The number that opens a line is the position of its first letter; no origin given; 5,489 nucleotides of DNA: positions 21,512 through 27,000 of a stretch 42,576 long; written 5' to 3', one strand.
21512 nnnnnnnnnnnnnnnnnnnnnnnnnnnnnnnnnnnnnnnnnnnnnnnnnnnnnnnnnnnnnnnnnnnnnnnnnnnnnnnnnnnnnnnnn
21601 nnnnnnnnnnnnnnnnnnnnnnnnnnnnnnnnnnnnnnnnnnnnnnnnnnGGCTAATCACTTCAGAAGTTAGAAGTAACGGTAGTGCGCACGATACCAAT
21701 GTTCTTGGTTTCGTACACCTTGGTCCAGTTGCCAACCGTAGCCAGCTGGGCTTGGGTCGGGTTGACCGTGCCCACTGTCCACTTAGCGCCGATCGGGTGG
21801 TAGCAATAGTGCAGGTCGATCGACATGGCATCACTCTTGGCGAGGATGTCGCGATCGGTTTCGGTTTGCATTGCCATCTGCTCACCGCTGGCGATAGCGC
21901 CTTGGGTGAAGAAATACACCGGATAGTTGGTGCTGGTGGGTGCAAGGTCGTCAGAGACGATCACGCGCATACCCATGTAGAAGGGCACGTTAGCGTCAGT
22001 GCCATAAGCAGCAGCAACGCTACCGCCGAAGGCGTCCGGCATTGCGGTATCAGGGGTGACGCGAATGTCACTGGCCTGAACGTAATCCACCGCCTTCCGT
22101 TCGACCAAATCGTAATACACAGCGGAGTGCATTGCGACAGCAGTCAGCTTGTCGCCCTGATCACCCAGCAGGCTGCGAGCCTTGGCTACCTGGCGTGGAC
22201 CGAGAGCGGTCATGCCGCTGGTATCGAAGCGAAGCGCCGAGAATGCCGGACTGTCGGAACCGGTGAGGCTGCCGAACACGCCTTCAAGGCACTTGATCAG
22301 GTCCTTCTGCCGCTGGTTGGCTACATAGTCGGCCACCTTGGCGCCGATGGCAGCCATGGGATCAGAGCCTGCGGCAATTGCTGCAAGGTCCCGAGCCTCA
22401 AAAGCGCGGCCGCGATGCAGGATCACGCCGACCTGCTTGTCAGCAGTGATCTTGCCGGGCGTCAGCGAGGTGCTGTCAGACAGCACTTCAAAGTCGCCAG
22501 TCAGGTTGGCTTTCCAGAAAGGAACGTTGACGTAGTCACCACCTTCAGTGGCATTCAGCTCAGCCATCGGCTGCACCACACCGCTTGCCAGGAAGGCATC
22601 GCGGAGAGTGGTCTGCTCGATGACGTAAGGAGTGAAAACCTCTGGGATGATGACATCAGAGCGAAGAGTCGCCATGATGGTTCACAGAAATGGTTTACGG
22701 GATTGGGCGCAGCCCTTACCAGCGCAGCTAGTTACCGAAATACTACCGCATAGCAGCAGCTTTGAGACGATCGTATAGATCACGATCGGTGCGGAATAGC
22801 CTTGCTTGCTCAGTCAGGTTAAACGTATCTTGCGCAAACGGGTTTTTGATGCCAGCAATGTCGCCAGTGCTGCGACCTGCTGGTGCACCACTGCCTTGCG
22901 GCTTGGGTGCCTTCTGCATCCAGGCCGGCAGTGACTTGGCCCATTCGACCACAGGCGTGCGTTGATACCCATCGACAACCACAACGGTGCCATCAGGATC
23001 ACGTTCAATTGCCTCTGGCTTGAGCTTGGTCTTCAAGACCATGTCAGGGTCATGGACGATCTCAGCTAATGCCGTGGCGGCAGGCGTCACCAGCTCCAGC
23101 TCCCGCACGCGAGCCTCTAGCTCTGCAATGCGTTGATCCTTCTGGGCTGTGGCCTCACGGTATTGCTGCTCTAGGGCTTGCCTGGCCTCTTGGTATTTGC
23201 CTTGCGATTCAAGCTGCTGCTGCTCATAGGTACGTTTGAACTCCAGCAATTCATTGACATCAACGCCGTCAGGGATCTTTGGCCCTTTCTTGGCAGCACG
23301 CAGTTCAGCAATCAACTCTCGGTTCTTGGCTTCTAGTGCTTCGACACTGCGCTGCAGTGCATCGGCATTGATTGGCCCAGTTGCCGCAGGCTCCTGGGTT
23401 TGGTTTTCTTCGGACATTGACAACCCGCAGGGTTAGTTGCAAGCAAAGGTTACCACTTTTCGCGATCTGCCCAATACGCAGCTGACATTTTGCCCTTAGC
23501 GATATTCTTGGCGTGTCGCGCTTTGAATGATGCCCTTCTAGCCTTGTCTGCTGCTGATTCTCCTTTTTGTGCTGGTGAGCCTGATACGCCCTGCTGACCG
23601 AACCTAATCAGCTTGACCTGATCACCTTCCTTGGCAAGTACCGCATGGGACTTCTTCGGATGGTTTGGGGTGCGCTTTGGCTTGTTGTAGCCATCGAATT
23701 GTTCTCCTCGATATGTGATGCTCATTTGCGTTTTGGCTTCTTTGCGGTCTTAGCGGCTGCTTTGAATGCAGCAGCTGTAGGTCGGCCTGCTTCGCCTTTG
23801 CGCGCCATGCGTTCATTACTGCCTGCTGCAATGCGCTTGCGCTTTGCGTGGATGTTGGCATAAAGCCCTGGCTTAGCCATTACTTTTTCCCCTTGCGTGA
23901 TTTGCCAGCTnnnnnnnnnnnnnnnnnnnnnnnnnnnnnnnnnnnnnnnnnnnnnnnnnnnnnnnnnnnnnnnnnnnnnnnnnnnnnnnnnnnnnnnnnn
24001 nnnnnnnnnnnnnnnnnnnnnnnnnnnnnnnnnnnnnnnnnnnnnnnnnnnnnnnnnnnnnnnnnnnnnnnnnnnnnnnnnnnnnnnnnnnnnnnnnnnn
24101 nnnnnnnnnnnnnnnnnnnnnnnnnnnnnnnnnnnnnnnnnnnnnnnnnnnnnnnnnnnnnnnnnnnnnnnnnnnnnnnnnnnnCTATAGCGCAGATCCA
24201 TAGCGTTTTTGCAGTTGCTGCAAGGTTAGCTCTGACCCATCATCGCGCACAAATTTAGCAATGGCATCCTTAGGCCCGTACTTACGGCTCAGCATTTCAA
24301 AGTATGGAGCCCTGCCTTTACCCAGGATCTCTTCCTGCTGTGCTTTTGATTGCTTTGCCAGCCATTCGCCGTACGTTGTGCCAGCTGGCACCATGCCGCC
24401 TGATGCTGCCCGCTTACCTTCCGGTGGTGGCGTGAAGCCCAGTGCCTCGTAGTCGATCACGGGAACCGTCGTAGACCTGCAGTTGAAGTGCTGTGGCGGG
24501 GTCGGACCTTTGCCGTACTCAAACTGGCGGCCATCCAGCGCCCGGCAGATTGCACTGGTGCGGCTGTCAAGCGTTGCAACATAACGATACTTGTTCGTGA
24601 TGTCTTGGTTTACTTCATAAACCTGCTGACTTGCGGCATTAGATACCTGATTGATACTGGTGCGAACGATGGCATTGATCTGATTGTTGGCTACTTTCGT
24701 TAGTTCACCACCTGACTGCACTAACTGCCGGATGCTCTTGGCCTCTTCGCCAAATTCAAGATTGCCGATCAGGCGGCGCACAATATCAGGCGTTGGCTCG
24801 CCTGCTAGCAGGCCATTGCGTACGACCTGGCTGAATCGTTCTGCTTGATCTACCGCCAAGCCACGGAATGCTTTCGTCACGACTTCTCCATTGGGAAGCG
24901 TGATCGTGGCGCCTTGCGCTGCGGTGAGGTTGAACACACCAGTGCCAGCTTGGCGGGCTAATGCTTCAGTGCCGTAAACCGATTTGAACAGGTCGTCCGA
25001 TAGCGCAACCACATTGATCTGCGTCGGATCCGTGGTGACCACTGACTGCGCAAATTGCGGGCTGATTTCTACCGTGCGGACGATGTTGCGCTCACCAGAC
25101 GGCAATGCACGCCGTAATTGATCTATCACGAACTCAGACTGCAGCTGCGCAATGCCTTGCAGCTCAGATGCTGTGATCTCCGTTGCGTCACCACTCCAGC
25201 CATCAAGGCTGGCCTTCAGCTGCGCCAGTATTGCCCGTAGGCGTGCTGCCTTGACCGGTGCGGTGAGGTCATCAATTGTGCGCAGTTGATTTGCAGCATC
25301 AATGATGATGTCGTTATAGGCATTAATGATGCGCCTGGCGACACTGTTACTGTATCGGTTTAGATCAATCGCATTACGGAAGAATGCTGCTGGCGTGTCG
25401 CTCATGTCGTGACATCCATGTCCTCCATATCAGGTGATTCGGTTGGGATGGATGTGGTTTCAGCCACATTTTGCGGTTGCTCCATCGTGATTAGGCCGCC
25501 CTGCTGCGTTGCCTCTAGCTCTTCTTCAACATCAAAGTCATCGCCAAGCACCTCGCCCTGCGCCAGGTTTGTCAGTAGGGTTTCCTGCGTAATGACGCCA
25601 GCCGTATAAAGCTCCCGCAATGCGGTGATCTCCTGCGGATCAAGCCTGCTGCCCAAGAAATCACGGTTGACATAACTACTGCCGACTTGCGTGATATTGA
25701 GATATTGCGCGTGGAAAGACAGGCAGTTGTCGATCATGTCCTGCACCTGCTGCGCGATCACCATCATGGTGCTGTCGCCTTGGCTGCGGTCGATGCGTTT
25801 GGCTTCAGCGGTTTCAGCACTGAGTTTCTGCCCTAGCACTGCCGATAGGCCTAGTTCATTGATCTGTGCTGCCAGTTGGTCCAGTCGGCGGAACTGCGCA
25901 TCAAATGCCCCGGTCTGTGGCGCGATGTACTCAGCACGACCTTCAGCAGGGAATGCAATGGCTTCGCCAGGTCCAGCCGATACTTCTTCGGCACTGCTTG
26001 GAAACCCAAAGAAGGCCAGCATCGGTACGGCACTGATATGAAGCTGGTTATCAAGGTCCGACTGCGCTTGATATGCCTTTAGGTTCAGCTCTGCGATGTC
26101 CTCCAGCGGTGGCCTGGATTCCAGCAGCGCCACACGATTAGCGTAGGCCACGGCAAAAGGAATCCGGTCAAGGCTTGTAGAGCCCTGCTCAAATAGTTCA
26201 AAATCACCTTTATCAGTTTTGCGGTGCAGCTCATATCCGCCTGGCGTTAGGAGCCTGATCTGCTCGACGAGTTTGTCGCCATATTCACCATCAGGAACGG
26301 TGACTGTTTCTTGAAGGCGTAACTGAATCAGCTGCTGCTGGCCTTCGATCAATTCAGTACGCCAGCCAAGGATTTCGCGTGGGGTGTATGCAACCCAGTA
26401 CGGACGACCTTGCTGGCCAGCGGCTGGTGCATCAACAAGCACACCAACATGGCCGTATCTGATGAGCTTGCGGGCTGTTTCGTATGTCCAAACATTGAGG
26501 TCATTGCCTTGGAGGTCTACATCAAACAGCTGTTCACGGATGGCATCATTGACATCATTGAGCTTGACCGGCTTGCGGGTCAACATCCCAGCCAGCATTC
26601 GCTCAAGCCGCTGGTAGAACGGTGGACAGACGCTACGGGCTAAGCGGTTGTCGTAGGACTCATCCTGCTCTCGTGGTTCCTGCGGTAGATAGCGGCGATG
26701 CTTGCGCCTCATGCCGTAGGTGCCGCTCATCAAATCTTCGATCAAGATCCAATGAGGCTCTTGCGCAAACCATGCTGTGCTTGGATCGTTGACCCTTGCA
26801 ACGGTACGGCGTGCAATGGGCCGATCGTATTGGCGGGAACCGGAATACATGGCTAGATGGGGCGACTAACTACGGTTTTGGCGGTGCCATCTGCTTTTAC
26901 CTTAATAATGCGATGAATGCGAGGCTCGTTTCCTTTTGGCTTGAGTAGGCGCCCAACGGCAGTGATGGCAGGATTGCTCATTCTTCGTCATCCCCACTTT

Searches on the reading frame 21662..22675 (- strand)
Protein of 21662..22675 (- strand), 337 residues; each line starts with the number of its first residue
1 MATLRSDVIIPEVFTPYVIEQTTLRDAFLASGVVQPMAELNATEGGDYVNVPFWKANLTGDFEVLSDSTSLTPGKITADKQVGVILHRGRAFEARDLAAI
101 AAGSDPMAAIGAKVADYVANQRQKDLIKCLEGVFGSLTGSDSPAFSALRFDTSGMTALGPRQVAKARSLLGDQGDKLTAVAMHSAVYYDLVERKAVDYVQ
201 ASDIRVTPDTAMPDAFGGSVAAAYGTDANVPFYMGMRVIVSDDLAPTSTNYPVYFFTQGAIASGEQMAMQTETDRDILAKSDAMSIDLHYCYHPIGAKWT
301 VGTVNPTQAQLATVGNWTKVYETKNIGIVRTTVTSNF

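Call 9: search_protein_families(library=phrogs, proteins=[window:21662-22675:-], max_evalue=0.00001)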
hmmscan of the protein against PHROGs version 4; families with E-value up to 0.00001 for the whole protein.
window:21662-22675:- (337 aa): 3 families
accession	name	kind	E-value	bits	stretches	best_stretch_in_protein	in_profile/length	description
phrog_247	-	head and packaging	2.8e-80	271.2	1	1-332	4-336/351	major head protein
phrog_19632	-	unknown function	1.2e-34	120.4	1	3-137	4-139/149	-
phrog_15288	-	head and packaging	1.3e-23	84.6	1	165-331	14-167/172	major head protein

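Call 45: search_dna_similar(query=window:21662-22675:-, collection=phages, mode=protein, max_rows=15, max_evalue=1e-10)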
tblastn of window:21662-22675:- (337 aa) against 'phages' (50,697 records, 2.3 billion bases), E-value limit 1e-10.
Records with a match: 389; places in all: 390; records where one place covers at least 80% of the query: 387.
Best place of each record, by identity: 60-80% 8; <60% 381.
By first word of the organism name: Escherichia 103; Salmonella 84; Pseudomonas 32; Vibrio 27; Bacillus 16; Stenotrophomonas 16; Streptococcus 8; Enterobacteria 8; Listeria 7; Kagunavirus 7; and 41 more.
By host as written in the record: Escherichia coli 51; - 44; Salmonella enterica subsp. enterica serovar Enteritidis 15; Salmonella sp. 14; Salmonella enterica subsp. enterica serovar Typhimurium 13; Pseudomonas aeruginosa 11; Stenotrophomonas maltophilia 11; Bacillus subtilis 8; and 129 more.
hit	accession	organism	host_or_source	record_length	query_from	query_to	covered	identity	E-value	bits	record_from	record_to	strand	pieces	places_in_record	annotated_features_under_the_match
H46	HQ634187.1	Cyanophage KBS-S-2A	Synechococcus sp. WH7803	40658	1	337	100%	75.9%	1e-168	525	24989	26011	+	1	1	phage coat protein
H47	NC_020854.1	Cyanophage KBS-S-2A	Synechococcus sp. WH7803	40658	1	337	100%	75.9%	1e-168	525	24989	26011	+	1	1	major head protein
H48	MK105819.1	Synechococcus phage S-H1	Synechococcus sp. WH 7803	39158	1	337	100%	73.6%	1e-166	520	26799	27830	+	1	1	coat protein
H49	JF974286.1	Prochlorococcus phage MED4-184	Prochlorococcus MED4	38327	1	336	100%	60.6%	1e-127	407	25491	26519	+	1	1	hypothetical protein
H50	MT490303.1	Prochlorococcus phage P-HS2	Prochlorococcus marinus subsp. pastoris ...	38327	1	336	100%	60.6%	1e-127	407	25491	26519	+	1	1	hypothetical protein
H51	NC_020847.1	Prochlorococcus phage MED4-184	Prochlorococcus MED4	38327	1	336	100%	60.6%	1e-127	407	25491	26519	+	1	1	major head protein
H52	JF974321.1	Cyanophage MED4-117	Prochlorococcus MED4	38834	1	336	100%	60.6%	1e-127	407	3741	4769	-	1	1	coat protein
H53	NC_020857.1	Cyanophage MED4-117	Prochlorococcus MED4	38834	1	336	100%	60.6%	1e-127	407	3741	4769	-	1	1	major head protein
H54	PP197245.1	Terrisporobacter phage TVCOM_ph1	Terrisporobacter sp. COM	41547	1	329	98%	43.6%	2e-65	229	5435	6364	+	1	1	major head protein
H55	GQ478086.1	Enterococcus phage phiFL3A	Enterococcus faecalis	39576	7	330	96%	40.0%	1e-60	215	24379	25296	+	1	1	gp48: coat protein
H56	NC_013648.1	Enterococcus phage phiFL3A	Enterococcus faecalis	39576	7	330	96%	40.0%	1e-60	215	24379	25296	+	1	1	gp48: major head protein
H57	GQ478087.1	Enterococcus phage phiFL3B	Enterococcus faecalis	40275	7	330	96%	40.0%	1e-60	215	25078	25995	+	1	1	gp50: coat protein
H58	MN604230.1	Bacillus phage vB_BcM_Sam112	Bacillus cereus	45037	1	330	98%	37.5%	2e-47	177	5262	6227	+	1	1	major capsid protein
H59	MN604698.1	Bacillus phage vB_BcM_Sam46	Bacillus cereus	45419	1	330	98%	37.5%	2e-47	177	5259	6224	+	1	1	major capsid protein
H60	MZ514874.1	Acinetobacter phage Ab105-2phideltaCI404ad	Acinetobacter baumannii Ab404_GEIH-2010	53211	6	329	96%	37.7%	2e-50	185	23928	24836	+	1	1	coat protein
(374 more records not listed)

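Call 71: get_annotated_region(hit=H46, flank=20000)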
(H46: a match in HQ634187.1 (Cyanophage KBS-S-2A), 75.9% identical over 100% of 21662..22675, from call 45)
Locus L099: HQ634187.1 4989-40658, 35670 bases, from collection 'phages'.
description: Cyanophage KBS-S-2A genomic sequence.
organism: Cyanophage KBS-S-2A (NCBI taxid 889953)
taxonomy: Viruses; Duplodnaviria; Heunggongvirae; Uroviricota; Caudoviricetes
host: Synechococcus sp. WH7803; source: Atlantic: Chesapeake Bay; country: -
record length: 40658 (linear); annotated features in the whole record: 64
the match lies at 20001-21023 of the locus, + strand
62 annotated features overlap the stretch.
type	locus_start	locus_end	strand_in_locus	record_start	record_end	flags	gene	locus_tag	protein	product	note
CDS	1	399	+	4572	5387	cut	-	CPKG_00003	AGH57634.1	hypothetical protein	-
CDS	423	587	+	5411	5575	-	-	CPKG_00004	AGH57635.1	hypothetical protein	-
CDS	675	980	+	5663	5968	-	-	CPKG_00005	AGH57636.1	hypothetical protein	-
CDS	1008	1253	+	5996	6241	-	-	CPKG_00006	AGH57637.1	hypothetical protein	-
CDS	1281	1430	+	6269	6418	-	-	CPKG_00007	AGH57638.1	hypothetical protein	-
CDS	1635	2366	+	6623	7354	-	-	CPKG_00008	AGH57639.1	hypothetical protein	-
CDS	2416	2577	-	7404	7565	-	-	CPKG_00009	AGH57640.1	hypothetical protein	-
CDS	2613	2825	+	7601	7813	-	-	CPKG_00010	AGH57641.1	hypothetical protein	-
CDS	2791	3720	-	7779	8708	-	-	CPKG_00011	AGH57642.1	RNA polymerase sigma factor RpoD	-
CDS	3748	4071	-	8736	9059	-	-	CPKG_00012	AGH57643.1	hypothetical protein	-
CDS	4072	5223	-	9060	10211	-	-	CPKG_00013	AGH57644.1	hypothetical protein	-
CDS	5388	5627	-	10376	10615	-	-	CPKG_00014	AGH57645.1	hypothetical protein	-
CDS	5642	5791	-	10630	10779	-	-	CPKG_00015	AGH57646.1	hypothetical protein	-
CDS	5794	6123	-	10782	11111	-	-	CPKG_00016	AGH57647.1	hypothetical protein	-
CDS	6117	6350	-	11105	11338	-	-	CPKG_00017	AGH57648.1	hypothetical protein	-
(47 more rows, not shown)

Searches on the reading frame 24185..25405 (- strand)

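Call 9: search_protein_families(library=phrogs, proteins=[window:24185-25405:-], max_evalue=0.00001)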
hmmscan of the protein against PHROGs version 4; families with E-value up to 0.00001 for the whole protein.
window:24185-25405:- (406 aa): 10 families
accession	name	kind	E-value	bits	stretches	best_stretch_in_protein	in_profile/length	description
phrog_241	-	head and packaging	1.4e-93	316.1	1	7-405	20-359/679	head morphogenesis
phrog_21789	-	head and packaging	1e-29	103.9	1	181-320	135-263/1195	virion structural protein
phrog_115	-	head and packaging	1.1e-29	105.1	1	194-365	213-364/665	minor head protein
phrog_6577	-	unknown function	1.1e-26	94.4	1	181-401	109-314/1066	-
phrog_7625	-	head and packaging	8.6e-25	88.6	1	23-370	21-306/504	head morphogenesis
phrog_2841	-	head and packaging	2.6e-20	73.9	1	192-363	200-354/525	minor head protein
phrog_595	-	head and packaging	2.4e-19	71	1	190-354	188-332/513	head maturation protease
phrog_4728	-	head and packaging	7.6e-19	68.9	1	188-319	185-302/591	head morphogenesis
phrog_3517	-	head and packaging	1.7e-10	41.7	1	245-320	237-332/371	head morphogenesis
phrog_14819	-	unknown function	2.2e-06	28.7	1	331-400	17-80/91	-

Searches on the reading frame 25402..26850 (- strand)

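Call 9: search_protein_families(library=phrogs, proteins=[window:25402-26850:-], max_evalue=0.00001)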
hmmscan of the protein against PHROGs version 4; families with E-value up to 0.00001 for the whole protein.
window:25402-26850:- (482 aa): 2 families
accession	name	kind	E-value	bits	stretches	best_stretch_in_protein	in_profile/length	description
phrog_145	-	head and packaging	1.2e-114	384.8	1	18-470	8-484/493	portal protein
phrog_2417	-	unknown function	6.5e-14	53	1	26-202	12-189/242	-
